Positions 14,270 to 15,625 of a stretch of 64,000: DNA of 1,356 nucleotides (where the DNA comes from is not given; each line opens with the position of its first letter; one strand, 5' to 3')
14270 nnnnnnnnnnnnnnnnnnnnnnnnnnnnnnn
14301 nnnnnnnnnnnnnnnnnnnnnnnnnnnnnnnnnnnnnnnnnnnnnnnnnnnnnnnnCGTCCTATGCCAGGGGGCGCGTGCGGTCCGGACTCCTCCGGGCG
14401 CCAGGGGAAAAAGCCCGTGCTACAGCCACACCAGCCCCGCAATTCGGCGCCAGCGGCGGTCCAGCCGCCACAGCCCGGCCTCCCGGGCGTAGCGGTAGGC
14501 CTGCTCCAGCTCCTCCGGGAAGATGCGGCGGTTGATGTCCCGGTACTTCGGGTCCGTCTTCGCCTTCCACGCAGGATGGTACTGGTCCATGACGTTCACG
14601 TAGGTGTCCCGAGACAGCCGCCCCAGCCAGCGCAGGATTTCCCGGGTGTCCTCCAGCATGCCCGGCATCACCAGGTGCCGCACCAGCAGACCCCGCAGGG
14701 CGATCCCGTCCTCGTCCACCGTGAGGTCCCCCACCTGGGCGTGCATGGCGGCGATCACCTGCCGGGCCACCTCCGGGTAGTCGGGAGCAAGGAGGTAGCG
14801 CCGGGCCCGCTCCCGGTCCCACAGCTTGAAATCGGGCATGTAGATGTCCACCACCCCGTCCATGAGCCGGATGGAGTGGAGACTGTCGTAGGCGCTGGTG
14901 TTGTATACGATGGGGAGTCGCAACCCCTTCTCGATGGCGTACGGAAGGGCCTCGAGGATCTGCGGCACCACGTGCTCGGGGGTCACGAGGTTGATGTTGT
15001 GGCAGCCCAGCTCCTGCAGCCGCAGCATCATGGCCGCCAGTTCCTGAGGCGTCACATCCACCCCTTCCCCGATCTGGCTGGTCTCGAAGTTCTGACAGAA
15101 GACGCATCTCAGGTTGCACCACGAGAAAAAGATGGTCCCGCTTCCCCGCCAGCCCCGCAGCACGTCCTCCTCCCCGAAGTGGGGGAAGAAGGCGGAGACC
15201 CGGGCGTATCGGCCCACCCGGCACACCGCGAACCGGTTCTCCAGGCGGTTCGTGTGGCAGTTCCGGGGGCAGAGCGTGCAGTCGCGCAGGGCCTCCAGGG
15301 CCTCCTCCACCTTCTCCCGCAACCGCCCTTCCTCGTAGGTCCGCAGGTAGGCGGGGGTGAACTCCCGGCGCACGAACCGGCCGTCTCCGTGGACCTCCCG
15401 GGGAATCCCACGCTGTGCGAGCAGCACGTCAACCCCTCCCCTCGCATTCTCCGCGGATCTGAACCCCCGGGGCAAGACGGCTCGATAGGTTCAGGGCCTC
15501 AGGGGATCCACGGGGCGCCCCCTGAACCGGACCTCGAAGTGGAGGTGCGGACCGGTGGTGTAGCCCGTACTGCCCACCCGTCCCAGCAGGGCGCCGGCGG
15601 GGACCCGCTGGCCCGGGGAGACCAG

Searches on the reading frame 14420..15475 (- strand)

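Call 54: search_protein_families(library=pfam, proteins=[window:14420-15475:-], max_evalue=0.001)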
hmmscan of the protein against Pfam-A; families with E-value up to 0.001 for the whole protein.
window:14420-15475:- (351 aa): 1 family
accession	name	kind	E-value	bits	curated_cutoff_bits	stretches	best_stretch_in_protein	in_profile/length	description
PF04055.27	Radical_SAM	-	5.6e-12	46.6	29.5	1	115-245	2-137/166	Radical SAM superfamily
